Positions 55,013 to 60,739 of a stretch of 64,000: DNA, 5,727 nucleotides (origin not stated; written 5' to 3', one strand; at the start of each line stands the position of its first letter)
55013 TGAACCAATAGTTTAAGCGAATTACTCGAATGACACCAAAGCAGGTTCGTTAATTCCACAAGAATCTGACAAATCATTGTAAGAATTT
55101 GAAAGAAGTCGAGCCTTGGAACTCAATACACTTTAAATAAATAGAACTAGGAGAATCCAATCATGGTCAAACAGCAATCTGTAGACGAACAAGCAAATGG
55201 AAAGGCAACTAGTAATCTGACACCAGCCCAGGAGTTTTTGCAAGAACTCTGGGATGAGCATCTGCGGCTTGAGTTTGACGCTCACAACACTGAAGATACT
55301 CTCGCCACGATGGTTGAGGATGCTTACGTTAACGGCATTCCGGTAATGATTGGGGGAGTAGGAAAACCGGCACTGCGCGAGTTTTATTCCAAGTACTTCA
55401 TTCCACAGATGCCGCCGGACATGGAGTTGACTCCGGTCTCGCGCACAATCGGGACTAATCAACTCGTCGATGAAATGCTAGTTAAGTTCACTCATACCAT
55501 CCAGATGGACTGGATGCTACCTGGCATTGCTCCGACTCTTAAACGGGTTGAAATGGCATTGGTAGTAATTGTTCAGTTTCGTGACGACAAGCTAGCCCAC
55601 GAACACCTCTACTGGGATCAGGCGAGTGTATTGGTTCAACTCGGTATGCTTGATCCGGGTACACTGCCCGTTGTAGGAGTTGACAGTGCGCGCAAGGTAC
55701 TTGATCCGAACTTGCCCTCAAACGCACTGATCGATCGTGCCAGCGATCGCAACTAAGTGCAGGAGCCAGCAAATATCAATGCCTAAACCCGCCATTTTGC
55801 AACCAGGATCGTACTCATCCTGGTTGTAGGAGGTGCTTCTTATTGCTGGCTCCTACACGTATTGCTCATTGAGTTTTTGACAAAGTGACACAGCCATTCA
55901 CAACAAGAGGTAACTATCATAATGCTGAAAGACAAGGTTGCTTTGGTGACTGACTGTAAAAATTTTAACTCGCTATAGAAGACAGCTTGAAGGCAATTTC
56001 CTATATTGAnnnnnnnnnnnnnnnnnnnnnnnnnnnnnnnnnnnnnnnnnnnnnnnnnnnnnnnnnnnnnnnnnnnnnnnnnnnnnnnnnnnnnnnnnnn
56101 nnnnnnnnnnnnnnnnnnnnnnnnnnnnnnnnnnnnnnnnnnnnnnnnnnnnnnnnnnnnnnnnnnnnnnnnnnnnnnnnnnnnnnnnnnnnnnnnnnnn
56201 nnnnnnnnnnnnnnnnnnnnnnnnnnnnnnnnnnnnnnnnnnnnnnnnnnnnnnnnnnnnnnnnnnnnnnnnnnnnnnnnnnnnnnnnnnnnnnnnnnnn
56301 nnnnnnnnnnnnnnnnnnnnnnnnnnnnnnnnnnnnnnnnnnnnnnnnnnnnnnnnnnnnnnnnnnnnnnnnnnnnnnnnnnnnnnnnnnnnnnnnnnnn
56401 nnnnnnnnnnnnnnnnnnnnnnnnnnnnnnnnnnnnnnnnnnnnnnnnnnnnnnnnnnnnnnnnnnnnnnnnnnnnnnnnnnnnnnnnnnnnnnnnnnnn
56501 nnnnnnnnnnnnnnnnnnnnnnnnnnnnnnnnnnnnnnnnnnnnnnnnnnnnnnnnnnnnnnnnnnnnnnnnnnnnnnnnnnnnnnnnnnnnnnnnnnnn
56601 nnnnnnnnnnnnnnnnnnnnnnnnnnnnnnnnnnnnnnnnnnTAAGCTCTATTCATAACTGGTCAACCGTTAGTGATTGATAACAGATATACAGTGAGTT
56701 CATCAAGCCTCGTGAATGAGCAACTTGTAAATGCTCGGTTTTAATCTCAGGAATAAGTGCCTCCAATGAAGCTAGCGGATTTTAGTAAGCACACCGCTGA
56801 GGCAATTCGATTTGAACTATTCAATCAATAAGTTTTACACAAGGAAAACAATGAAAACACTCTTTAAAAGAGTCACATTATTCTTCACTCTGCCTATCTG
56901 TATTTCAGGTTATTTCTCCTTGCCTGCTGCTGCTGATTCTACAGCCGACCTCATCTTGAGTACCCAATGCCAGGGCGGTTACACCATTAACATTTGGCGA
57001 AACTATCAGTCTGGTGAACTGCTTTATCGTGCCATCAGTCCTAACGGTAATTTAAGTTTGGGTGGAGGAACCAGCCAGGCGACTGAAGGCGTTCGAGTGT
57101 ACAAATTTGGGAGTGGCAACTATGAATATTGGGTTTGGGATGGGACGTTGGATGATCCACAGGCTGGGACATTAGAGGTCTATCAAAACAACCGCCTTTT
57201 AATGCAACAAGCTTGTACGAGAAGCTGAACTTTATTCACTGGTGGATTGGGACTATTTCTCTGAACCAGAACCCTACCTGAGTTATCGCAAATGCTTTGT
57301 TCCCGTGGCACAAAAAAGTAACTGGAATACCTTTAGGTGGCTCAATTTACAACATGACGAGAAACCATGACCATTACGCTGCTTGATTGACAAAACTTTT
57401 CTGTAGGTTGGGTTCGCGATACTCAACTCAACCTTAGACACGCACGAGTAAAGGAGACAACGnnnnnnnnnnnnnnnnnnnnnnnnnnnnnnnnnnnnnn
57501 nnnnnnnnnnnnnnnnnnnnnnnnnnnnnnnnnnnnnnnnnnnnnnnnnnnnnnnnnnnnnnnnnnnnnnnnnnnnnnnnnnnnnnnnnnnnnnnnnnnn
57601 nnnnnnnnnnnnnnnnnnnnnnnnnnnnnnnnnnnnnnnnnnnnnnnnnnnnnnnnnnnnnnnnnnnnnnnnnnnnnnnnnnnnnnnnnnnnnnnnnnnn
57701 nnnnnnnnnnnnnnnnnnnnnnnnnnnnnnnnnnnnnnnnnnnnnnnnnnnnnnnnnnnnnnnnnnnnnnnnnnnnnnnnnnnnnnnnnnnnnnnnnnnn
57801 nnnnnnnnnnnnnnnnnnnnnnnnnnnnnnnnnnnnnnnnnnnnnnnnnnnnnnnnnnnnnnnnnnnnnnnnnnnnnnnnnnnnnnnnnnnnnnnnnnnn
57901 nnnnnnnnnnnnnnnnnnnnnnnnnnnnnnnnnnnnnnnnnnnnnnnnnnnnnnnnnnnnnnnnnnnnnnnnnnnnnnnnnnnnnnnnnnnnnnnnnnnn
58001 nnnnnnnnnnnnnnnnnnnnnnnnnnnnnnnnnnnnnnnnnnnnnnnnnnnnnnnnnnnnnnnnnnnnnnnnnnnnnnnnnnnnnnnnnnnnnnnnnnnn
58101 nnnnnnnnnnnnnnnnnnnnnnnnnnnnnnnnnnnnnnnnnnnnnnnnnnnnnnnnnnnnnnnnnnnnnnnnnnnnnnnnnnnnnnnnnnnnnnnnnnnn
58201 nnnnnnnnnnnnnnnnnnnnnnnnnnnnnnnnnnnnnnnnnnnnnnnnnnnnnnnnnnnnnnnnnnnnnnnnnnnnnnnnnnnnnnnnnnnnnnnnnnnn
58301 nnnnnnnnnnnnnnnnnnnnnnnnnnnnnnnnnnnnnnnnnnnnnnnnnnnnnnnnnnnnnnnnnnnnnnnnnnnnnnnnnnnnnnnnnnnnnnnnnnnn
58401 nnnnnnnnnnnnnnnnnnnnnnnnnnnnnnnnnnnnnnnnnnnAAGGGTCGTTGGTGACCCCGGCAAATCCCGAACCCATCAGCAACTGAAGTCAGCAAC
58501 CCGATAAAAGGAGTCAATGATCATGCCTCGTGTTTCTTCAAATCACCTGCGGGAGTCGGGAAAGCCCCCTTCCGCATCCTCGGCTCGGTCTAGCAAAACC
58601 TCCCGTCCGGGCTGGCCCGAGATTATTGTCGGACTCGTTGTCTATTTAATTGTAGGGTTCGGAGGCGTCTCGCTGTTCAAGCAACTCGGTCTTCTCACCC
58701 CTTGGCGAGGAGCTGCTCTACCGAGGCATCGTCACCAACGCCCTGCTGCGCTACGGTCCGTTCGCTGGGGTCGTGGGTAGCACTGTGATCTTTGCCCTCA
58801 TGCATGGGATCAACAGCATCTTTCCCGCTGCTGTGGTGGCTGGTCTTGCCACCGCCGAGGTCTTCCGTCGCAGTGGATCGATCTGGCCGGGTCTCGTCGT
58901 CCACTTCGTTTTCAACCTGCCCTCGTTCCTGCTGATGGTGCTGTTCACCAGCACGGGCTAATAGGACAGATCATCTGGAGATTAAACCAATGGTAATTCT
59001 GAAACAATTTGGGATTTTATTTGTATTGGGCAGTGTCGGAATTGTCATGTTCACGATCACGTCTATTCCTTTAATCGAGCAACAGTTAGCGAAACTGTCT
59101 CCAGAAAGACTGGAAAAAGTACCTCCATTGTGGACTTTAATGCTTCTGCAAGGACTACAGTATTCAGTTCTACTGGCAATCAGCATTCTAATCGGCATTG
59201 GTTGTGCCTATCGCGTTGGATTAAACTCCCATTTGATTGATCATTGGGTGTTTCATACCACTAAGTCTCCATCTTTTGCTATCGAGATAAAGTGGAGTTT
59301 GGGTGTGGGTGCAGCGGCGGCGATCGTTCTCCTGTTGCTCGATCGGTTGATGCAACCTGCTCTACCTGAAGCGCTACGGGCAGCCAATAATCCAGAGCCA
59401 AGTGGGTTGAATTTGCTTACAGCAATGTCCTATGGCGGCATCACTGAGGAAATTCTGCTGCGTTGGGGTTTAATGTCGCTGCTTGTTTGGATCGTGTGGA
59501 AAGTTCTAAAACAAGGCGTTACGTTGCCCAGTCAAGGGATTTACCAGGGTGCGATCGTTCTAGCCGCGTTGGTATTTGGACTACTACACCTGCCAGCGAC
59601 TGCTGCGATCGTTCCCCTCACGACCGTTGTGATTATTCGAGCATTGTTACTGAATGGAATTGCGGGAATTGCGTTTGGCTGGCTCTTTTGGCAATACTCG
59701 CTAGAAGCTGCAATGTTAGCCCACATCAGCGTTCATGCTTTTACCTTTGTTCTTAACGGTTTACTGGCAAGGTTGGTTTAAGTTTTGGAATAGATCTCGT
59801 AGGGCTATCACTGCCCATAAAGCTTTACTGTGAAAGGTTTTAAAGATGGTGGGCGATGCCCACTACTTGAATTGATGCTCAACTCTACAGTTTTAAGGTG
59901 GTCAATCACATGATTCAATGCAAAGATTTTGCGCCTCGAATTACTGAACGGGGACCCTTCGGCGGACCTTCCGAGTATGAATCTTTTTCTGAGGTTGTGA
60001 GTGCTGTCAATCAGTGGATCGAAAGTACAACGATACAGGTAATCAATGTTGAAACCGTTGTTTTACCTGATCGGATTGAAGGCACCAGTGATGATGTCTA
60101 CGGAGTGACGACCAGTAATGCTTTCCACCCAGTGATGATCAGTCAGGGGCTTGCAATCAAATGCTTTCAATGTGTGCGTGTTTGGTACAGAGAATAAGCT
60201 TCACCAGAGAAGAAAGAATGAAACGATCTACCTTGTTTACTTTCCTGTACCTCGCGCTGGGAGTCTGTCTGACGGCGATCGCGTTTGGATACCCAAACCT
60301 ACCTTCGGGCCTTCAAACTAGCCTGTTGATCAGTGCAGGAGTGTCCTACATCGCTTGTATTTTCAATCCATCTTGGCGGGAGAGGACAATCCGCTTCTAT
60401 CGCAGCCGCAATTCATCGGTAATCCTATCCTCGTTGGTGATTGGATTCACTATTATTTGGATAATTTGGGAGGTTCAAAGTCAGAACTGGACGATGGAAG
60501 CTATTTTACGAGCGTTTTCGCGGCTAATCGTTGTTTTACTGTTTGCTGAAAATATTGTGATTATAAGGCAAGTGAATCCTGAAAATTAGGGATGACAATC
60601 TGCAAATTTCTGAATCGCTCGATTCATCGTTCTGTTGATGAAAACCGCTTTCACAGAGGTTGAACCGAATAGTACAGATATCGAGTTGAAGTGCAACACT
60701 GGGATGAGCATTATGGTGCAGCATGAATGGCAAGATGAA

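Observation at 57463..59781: GC-rich, probably horizontally acquired block of three tandem CPBP/Abi intramembrane protease genes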

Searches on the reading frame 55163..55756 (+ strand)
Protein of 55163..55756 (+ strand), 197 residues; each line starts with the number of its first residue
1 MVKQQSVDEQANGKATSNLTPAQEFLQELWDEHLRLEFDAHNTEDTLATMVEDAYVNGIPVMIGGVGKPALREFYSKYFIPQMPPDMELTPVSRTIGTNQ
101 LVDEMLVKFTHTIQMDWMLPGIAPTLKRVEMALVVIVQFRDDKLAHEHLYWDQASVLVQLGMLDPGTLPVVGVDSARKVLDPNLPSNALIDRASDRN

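Call 6: search_protein_families(library=pfam, proteins=[window:55163-55756:+], max_evalue=0.01)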
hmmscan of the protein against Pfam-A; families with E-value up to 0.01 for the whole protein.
window:55163-55756:+ (197 aa): 2 families
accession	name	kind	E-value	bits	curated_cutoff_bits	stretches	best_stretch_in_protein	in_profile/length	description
PF12680.13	SnoaL_2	-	1e-05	26.5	27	1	37-146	7-101/102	SnoaL-like domain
PF07366.18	SnoaL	-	4.1e-05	23.8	28.4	1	45-160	17-126/126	SnoaL-like polyketide cyclase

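Call 52: search_protein_families(library=ncbifam, proteins=[window:55163-55756:+], max_evalue=0.01)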
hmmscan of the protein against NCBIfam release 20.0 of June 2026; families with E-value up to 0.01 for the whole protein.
window:55163-55756:+ (197 aa): 1 family
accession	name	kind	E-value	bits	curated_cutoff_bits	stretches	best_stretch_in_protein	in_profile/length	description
TIGR02096.1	TIGR02096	subfamily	0.00094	19.5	97.1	1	28-161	2-129/129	ketosteroid isomerase-related protein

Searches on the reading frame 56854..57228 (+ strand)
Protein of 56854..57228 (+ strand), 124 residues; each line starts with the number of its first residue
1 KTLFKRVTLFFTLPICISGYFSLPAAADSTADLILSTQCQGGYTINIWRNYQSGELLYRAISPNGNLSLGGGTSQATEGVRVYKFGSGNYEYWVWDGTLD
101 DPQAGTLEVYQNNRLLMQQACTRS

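Call 6: search_protein_families(library=pfam, proteins=[window:56854-57228:+], max_evalue=0.01)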
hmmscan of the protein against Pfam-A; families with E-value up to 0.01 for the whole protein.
window:56854-57228:+ (124 aa): 0 families

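Call 52: search_protein_families(library=ncbifam, proteins=[window:56854-57228:+], max_evalue=0.01)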
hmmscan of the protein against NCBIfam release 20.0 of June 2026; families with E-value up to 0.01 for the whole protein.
window:56854-57228:+ (124 aa): 0 families

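Call 53: search_protein_families(library=padloc, proteins=[window:56854-57228:+], max_evalue=0.001)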
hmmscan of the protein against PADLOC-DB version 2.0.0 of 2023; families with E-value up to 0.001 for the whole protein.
window:56854-57228:+ (124 aa): 0 families

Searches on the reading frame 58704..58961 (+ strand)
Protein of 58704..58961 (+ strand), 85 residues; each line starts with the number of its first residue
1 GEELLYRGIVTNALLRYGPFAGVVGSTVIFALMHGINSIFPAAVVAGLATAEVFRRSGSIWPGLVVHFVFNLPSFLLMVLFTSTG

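Call 6: search_protein_families(library=pfam, proteins=[window:58704-58961:+], max_evalue=0.01)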
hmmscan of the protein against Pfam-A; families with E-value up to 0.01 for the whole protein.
window:58704-58961:+ (85 aa): 1 family
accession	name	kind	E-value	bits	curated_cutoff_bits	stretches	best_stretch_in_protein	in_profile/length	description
PF02517.21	Rce1-like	-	4.8e-17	62.5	22.4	1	1-72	18-92/93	Type II CAAX prenyl endopeptidase Rce1-like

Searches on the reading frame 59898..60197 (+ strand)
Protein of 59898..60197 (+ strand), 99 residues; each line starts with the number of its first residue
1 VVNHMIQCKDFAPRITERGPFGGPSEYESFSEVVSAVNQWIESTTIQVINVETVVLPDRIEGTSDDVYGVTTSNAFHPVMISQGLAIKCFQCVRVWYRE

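Call 6: search_protein_families(library=pfam, proteins=[window:59898-60197:+], max_evalue=0.01)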
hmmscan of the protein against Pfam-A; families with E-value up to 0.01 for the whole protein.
window:59898-60197:+ (99 aa): 0 families

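Call 52: search_protein_families(library=ncbifam, proteins=[window:59910-60197:+], max_evalue=0.01)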
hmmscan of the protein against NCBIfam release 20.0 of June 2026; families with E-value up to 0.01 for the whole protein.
window:59910-60197:+ (95 aa): 0 families

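Call 53: search_protein_families(library=padloc, proteins=[window:59910-60197:+], max_evalue=0.001)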
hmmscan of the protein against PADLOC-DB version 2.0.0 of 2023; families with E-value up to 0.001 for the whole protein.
window:59910-60197:+ (95 aa): 0 families

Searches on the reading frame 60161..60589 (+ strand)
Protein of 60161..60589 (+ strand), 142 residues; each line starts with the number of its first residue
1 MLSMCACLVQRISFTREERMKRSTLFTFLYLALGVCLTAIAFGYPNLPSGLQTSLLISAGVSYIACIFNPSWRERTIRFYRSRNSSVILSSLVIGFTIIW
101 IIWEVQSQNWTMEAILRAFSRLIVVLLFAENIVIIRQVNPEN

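Call 6: search_protein_families(library=pfam, proteins=[window:60161-60589:+], max_evalue=0.01)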
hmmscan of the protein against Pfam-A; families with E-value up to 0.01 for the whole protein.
window:60161-60589:+ (142 aa): 0 families

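Call 52: search_protein_families(library=ncbifam, proteins=[window:60218-60589:+], max_evalue=0.01)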
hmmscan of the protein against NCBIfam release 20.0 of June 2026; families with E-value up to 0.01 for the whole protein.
window:60218-60589:+ (123 aa): 1 family
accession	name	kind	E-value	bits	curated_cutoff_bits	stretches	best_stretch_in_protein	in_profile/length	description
TIGR03074.1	PQQ_membr_DH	subfamily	0.0015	16.4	832.65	1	57-109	41-93/783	membrane-bound PQQ-dependent dehydrogenase, glucose/quinate/shikimate family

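Call 53: search_protein_families(library=padloc, proteins=[window:60218-60589:+], max_evalue=0.001)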
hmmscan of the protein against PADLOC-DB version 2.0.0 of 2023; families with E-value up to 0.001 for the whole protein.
window:60218-60589:+ (123 aa): 0 families
